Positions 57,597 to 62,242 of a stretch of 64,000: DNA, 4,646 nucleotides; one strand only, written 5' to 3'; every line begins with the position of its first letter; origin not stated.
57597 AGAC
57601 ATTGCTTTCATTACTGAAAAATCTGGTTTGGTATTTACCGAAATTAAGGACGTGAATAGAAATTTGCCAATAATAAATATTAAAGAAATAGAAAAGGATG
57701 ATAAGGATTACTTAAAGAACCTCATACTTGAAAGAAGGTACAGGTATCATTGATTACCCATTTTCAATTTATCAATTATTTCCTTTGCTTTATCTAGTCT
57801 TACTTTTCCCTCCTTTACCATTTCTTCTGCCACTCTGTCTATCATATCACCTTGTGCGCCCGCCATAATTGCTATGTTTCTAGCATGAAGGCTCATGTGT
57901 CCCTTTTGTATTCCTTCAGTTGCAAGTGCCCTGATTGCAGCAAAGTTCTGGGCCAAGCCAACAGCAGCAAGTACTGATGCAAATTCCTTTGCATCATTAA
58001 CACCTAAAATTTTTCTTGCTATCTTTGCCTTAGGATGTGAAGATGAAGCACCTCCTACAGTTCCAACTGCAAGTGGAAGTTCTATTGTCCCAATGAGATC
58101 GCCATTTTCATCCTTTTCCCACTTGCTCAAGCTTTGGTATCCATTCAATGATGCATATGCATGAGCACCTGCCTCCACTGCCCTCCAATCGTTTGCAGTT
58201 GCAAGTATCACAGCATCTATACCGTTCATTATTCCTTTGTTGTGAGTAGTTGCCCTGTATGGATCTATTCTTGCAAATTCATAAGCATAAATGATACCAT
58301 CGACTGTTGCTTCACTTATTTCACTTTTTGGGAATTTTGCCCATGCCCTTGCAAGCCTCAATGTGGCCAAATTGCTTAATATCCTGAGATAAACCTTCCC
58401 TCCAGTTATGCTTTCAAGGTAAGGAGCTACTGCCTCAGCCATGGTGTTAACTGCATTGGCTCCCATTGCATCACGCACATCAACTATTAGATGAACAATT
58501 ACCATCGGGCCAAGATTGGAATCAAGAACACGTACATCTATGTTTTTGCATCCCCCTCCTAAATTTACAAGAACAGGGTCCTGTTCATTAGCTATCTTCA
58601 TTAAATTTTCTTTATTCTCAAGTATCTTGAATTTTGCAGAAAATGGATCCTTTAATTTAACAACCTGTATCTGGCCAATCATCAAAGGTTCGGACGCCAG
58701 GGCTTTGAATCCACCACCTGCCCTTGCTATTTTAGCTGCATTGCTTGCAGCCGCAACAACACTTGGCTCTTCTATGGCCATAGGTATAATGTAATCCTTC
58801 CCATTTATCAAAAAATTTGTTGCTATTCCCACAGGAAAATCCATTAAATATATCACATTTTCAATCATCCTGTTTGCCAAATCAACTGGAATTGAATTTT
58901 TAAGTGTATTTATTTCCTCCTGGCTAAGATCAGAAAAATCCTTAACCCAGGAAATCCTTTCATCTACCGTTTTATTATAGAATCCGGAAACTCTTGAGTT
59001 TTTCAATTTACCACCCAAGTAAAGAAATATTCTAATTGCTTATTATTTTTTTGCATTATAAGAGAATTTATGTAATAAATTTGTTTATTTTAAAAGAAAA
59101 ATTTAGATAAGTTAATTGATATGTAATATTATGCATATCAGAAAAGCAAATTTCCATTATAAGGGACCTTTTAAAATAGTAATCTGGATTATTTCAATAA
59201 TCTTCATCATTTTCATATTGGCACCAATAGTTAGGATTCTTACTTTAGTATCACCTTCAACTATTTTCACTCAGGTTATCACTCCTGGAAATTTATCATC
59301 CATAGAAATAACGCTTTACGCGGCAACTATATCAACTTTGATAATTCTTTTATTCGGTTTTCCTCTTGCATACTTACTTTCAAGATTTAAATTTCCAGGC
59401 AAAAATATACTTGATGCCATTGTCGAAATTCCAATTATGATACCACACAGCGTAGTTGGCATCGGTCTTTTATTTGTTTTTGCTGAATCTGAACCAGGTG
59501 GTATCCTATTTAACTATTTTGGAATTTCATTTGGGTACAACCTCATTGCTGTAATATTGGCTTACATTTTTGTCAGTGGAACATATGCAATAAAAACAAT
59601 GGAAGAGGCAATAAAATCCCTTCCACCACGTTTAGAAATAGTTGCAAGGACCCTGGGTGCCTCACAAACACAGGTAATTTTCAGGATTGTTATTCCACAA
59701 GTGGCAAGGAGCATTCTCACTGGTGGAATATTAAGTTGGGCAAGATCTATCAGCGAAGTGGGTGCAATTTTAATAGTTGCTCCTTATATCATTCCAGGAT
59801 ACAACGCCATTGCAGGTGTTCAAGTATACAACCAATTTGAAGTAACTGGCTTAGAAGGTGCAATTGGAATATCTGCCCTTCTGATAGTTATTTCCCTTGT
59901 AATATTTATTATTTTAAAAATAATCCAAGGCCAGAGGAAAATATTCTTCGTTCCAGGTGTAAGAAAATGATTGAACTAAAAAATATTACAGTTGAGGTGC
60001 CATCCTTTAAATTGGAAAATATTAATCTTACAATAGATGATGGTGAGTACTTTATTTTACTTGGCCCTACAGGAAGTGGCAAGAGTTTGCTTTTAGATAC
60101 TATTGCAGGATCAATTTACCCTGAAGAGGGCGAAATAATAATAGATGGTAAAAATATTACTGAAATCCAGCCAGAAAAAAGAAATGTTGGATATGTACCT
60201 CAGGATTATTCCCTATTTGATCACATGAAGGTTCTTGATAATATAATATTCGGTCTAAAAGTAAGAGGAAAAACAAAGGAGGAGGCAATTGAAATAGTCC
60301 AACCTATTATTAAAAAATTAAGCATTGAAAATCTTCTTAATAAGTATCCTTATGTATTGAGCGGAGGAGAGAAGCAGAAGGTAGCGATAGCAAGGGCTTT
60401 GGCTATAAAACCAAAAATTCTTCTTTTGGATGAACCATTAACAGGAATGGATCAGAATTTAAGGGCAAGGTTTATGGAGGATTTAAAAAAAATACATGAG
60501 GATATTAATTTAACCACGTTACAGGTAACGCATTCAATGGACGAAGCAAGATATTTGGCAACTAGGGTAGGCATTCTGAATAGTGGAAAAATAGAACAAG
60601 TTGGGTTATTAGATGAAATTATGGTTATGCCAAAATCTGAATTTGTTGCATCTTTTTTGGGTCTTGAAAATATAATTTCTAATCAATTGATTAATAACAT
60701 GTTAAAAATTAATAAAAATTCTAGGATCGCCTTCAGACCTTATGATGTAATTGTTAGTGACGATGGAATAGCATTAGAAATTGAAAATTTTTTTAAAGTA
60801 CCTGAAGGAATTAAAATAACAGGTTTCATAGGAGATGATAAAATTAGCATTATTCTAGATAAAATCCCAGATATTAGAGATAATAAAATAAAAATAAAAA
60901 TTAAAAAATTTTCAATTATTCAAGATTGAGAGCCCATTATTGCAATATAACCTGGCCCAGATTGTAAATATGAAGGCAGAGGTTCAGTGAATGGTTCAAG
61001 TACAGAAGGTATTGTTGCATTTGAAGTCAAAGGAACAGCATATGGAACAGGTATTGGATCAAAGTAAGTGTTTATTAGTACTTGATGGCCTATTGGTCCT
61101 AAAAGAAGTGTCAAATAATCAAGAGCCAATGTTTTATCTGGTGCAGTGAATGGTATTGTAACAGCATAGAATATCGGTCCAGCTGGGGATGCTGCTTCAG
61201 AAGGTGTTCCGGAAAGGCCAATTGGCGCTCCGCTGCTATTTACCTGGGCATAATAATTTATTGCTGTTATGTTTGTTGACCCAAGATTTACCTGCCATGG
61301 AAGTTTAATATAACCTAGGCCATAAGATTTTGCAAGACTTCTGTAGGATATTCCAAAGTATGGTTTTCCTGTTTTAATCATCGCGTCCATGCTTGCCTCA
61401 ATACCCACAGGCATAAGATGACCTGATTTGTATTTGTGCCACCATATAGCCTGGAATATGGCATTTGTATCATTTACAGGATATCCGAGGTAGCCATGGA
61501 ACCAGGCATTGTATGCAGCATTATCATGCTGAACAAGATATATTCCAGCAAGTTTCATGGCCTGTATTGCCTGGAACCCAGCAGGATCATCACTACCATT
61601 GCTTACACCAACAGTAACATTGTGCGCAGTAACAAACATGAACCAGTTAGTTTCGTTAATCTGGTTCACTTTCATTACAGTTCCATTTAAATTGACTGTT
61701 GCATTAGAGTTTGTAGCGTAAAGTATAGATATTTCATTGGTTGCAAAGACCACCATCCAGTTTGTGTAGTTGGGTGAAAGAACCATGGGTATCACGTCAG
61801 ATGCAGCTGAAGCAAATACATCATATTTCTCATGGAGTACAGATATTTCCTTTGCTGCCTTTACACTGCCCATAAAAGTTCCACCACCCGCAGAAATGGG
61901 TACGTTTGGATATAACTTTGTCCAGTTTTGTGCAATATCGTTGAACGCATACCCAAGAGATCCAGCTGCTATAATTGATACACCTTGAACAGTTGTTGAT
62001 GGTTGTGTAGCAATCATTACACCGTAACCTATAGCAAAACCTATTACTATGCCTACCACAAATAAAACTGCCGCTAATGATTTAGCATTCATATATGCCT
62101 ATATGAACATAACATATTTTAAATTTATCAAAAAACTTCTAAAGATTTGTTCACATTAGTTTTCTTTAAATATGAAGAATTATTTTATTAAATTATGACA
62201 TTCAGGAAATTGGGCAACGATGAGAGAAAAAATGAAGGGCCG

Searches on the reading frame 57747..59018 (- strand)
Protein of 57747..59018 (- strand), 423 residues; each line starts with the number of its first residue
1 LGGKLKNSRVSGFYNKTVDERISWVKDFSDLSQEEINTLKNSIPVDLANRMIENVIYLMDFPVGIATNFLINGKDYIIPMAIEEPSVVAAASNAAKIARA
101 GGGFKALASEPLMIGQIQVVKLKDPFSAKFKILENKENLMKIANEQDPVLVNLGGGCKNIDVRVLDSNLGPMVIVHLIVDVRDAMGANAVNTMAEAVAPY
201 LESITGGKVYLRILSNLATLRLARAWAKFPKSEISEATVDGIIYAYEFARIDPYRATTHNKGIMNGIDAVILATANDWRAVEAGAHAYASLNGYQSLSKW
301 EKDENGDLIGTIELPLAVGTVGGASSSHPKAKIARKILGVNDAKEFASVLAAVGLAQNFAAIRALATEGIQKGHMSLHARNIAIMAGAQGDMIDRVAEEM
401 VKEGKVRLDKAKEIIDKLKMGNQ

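Call 70: search_protein_families(library=pfam, proteins=[window:57747-59018:-], max_evalue=0.00001)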
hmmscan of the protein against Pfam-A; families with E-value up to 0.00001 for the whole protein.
window:57747-59018:- (423 aa): 1 family
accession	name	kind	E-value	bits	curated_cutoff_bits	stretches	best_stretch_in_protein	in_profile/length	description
PF00368.23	HMG-CoA_red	-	2.2e-116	389.4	27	1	18-379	2-368/368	Hydroxymethylglutaryl-coenzyme A reductase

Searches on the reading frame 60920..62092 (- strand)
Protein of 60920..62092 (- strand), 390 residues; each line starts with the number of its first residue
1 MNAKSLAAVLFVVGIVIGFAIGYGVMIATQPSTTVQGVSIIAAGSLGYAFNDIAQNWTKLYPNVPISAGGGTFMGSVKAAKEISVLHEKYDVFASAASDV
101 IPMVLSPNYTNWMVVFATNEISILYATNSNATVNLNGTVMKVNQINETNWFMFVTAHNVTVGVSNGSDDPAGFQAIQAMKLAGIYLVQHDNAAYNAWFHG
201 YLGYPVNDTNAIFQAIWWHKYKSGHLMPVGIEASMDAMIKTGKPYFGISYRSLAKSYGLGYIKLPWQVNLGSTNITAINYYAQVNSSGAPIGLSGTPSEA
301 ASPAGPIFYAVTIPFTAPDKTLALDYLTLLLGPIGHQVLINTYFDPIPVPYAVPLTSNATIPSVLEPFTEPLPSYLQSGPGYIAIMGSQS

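Call 70: search_protein_families(library=pfam, proteins=[window:60920-62092:-], max_evalue=0.00001)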
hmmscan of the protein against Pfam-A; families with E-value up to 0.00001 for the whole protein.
window:60920-62092:- (390 aa): 1 family
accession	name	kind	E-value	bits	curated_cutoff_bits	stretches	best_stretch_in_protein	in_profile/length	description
PF13531.11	SBP_bac_11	-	1.9e-17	64.2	25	1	39-340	2-222/227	Bacterial extracellular solute-binding protein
